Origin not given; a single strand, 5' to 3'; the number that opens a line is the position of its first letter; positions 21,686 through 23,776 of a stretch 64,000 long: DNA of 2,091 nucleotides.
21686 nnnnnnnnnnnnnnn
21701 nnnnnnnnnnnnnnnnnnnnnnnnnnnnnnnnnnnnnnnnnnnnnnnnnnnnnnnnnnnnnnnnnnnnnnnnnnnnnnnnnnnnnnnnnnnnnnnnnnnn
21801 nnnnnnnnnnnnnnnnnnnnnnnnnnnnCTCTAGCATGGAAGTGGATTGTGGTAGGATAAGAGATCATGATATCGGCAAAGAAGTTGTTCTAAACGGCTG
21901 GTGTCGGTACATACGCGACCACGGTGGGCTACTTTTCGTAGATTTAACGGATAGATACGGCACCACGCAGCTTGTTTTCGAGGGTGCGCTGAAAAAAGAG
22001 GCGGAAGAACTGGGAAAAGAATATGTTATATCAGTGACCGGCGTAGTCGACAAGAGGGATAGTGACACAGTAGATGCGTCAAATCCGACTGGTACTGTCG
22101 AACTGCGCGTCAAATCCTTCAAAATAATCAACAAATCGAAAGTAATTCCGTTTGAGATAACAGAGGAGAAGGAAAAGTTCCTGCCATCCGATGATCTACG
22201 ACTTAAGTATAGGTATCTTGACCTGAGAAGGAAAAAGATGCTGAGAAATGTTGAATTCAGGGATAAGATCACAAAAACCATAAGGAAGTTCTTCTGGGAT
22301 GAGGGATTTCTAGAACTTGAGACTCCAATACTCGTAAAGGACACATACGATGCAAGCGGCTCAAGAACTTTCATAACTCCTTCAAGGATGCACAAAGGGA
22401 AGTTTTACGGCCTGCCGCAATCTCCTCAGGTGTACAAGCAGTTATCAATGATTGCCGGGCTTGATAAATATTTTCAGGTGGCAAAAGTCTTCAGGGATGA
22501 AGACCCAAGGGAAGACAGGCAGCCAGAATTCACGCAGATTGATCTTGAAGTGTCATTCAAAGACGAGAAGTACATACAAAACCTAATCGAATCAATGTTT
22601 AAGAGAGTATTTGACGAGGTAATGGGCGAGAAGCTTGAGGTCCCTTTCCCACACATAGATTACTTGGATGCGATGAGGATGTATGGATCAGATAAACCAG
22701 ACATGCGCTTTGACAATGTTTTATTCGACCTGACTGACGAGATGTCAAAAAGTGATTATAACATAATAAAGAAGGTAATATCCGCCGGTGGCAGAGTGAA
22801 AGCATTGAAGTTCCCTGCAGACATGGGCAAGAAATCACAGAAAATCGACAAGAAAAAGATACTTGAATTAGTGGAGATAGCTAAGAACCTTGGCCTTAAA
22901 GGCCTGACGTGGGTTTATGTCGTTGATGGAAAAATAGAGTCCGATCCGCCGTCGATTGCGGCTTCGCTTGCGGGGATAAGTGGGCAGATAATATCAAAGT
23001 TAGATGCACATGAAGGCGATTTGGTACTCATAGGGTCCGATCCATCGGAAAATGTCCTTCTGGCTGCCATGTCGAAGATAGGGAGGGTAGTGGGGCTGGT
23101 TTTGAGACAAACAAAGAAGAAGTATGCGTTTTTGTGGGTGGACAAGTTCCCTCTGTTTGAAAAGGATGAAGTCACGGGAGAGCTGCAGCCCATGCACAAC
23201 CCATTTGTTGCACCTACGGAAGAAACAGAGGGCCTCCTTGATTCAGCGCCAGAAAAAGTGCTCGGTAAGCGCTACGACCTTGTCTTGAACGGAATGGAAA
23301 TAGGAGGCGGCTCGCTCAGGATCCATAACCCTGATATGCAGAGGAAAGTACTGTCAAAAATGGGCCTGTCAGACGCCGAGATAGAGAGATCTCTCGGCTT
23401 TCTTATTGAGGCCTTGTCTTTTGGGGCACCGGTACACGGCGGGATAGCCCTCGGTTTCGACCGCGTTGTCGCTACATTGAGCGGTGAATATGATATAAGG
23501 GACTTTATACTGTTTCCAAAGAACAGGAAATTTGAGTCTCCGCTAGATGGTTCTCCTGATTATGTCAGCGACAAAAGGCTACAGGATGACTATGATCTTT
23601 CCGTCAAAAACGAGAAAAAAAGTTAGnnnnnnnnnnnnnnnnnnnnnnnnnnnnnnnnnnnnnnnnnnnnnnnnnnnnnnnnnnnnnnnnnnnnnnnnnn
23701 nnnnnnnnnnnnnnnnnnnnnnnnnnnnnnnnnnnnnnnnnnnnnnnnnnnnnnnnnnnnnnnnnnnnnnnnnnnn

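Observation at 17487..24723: glnA followed by a translationally coupled gatC-gatA-gatB-aspS operon with a bacterial-type (GAD-domain) AspRS, plus an asparaginase/GatD-like gene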

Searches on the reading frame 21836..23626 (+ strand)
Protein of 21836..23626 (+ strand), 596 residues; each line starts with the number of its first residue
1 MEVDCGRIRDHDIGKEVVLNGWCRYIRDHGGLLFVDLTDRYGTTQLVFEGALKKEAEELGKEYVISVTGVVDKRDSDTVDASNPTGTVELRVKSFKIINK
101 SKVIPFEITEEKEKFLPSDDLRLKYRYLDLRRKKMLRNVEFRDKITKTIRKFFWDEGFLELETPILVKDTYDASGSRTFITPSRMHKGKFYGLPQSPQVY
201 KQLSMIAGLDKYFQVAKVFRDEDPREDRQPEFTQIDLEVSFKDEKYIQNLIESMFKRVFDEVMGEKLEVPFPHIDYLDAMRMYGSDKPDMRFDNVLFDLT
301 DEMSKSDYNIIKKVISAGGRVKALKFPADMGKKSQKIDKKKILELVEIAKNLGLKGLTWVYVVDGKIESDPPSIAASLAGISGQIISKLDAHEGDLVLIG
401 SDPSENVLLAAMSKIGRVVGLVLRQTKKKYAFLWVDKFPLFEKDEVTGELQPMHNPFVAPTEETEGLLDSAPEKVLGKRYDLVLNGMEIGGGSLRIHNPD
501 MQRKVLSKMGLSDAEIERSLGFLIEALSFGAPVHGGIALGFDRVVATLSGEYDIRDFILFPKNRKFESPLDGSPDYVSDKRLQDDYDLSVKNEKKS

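Call 4: search_protein_families(library=pfam, proteins=[window:21836-23626:+])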
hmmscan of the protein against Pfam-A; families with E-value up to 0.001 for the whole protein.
window:21836-23626:+ (596 aa): 3 families
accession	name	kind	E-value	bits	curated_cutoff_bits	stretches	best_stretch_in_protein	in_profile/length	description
PF00152.25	tRNA-synt_2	-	1.1e-104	350.3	25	1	119-564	2-308/308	tRNA synthetases class II (D, K and N)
PF01336.31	tRNA_anti-codon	-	2.9e-14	53.2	27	1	17-98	1-75/75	OB-fold nucleic acid binding domain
PF02938.19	GAD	-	9.2e-12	45.5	23.4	1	311-408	1-92/95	GAD domain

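Call 5: search_protein_families(library=ncbifam, proteins=[window:21836-23626:+])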
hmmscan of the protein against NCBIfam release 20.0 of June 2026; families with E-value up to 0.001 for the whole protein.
window:21836-23626:+ (596 aa): 16 families
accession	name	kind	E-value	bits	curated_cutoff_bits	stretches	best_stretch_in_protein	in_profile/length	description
NF001750.0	PRK00476.1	equivalog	1.8e-194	647.4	443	1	4-584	8-581/590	aspartate--tRNA ligase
TIGR00459.1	aspS_bact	equivalog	2.1e-178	594.3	373.85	1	4-584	6-578/586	aspartate--tRNA ligase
NF009460.0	PRK12820.1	equivalog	2.6e-144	482.1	1379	1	4-584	25-612/723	bifunctional aspartyl-tRNA synthetase/aspartyl/glutamyl-tRNA amidotransferase subunit C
NF003483.0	PRK05159.1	equivalog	4.7e-61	207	353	2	8-265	11-261/438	aspartate--tRNA(Asn) ligase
TIGR00458.1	aspS_nondisc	equivalog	1.7e-57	195.3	368.4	2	12-308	10-291/428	aspartate--tRNA(Asn) ligase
NF001756.1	PRK00484.1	subfamily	5.1e-41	140.9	468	2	12-266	49-294/488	lysine--tRNA ligase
TIGR00499.1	lysS_bact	equivalog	8.6e-36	123.6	427.6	2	12-304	51-322/496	lysine--tRNA ligase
NF003037.0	PRK03932.1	equivalog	1.1e-35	123.5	414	2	11-266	13-266/451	asparagine--tRNA ligase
NF002821.0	PRK02983.1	equivalog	7.9e-35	120.1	742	2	9-266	654-903/1102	bifunctional lysylphosphatidylglycerol synthetase/lysine--tRNA ligase LysX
TIGR00457.1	asnS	equivalog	9e-34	117.1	342.6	2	11-265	13-267/455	asparagine--tRNA ligase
NF009101.0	PRK12445.1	subfamily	2.5e-23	82.4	1026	2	112-266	156-309/505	lysine--tRNA ligase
NF006828.0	PRK09350.1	equivalog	1.1e-20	74.2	264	2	136-301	13-180/325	elongation factor P--(R)-beta-lysine ligase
TIGR00462.1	genX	equivalog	4.1e-19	69.2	286.9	2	141-284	3-143/304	EF-P lysine aminoacylase EpmA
NF005052.0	PRK06462.1-1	equivalog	2e-11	43.6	368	1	107-264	16-175/353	asparagine synthetase A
NF005054.0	PRK06462.1-4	equivalog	1.2e-09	37.6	309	1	127-287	13-193/318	asparagine synthetase A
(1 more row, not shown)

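Call 10: find_related_loci(query=window:21836-23626:+, collection=genome_contigs, flank=10000)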
Query window:21836-23626:+ (596 aa) in genome_contigs; peptide patterns used: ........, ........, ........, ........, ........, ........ (x = any residue, [..] = any of these).
171 stretches matched a pattern; 26 encode a relative of the query (tblastn E <= 1e-3); 26 distinct loci.
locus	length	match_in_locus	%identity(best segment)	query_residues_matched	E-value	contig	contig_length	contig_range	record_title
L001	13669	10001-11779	88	1-593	0e+0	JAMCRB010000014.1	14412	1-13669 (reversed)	MAG: Candidatus Parvarchaeota archaeon isolate FK_Sedi_A_Bin.293 NODE_10306_length_14412_cov_10.2723, whole genome shotg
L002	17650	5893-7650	67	3-591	0e+0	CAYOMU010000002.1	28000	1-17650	MAG TPA_asm: Candidatus Woesearchaeota archaeon isolate SRP041649_co1_70 genome assembly, contig: NODE_215_length_28000_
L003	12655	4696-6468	64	1-591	0e+0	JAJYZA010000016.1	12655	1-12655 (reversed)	MAG: Nanoarchaeota archaeon isolate FK4.bin88 NODE_6176_length_12655_cov_2.124282, whole genome shotgun sequence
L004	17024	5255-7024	64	2-591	0e+0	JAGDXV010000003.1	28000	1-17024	MAG: Candidatus Parvarchaeota archaeon isolate KMA_Bin10 NODE_530_length_28000_cov_7.569798, whole genome shotgun sequen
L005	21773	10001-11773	63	1-591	0e+0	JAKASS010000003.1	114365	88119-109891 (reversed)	MAG: Nanoarchaeota archaeon isolate YP1.bin68 NODE_157_length_114365_cov_52.213038, whole genome shotgun sequence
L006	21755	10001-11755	61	1-586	0e+0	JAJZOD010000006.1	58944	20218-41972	MAG: Candidatus Micrarchaeota archaeon isolate MAS4.bin50 NODE_343_length_58944_cov_21.690277, whole genome shotgun sequ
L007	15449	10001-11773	60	1-591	0e+0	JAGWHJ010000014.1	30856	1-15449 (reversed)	MAG: Candidatus Micrarchaeota archaeon isolate REEA76 REEA76-150_2242, whole genome shotgun sequence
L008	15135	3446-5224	59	1-592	0e+0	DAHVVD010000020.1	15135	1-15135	MAG TPA_asm: Candidatus Micrarchaeota archaeon isolate clean719 k141_302259, whole genome shotgun sequence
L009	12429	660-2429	57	1-590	0e+0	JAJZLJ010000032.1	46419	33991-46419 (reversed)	MAG: Candidatus Micrarchaeota archaeon isolate MAS3.bin106 NODE_1335_length_46419_cov_3.522358, whole genome shotgun seq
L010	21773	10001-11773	58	1-592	0e+0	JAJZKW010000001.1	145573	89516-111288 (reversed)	MAG: Candidatus Micrarchaeota archaeon isolate MAS1.bin63 NODE_28_length_145573_cov_25.441683, whole genome shotgun sequ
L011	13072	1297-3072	56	1-593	0e+0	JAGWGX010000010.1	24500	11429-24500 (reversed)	MAG: Candidatus Micrarchaeota archaeon isolate REEA61 REEA61_10_length_24500_cov_4.786472, whole genome shotgun sequence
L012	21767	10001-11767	58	1-590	0e+0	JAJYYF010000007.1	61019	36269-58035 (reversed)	MAG: Candidatus Micrarchaeota archaeon isolate FK3.bin92 NODE_850_length_61019_cov_2.011561, whole genome shotgun sequen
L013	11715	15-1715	60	25-591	0e+0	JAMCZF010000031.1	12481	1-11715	MAG: Candidatus Marsarchaeota archaeon isolate FK_Sedi_B_Bin.316 NODE_20156_length_12481_cov_2.32896, whole genome shotg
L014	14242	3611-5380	56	1-591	0e+0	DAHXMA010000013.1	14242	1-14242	MAG TPA_asm: Candidatus Micrarchaeota archaeon isolate clean1610 k141_602727, whole genome shotgun sequence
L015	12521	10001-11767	58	1-590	0e+0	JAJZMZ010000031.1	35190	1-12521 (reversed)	MAG: Candidatus Micrarchaeota archaeon isolate MAS3.bin57 NODE_2219_length_35190_cov_2.110858, whole genome shotgun sequ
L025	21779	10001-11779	62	1-593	0e+0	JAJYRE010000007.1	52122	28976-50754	MAG: Nanoarchaeota archaeon isolate DS4.bin97 NODE_487_length_52122_cov_2.296894, whole genome shotgun sequence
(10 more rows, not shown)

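Call 21: find_homologous_proteins(query=window:21836-23626:+, max_evalue=1e-30)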
Query window:21836-23626:+ (596 aa): 7995 proteins with E <= 1e-30 among 8000 candidates; the best 120 are listed.
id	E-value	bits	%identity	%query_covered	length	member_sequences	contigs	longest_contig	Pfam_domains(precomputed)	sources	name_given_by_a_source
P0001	0.0e+0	1328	99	100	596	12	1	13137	PF01336.32,PF02938.20,PF00152.26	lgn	-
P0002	0.0e+0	1285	82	100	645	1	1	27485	PF01336.32,PF02938.20,PF00152.26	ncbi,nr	ncbi:MAG: aspartate--tRNA ligase [Candidatus Parvarchaeota archaeon]|nr:aspartate--tRNA ligase [Cand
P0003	0.0e+0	1202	88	100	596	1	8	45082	PF01336.32,PF02938.20,PF00152.26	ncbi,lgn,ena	-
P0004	0.0e+0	1202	88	100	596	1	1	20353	PF01336.32,PF02938.20,PF00152.26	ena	-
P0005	0.0e+0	1202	88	100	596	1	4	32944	PF01336.32,PF02938.20,PF00152.26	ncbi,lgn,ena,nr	ncbi:aspartate--tRNA ligase [Candidatus Parvarchaeota archaeon]|nr:aspartate--tRNA ligase [Candidatu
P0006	0.0e+0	1201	88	100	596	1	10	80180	PF01336.32,PF02938.20,PF00152.26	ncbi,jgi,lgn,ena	jgi:aspartyl-tRNA synthetase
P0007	0.0e+0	1200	88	100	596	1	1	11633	PF01336.32,PF02938.20,PF00152.26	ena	-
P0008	0.0e+0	1197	88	100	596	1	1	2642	PF01336.32,PF02938.20,PF00152.26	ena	-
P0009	0.0e+0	1192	87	100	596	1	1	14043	PF01336.32,PF02938.20,PF00152.26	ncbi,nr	ncbi:MAG: aspartate--tRNA ligase [Candidatus Parvarchaeota archaeon]|nr:aspartate--tRNA ligase [Cand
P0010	0.0e+0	1191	87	100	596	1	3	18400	PF01336.32,PF02938.20,PF00152.26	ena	-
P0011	2.0e-290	982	71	100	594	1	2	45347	PF01336.32,PF02938.20,PF00152.26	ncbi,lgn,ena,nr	ncbi:aspartate--tRNA ligase [Candidatus Parvarchaeota archaeon]|nr:aspartate--tRNA ligase [Candidatu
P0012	2.6e-275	933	89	78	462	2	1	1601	PF02938.20,PF00152.26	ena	-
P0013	5.0e-261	885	67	99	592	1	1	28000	PF01336.32,PF02938.20,PF00152.26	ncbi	-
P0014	8.1e-260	881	64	99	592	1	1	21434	PF01336.32,PF02938.20,PF00152.26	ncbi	-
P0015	2.9e-259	880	64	99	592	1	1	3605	PF01336.32,PF02938.20,PF00152.26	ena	-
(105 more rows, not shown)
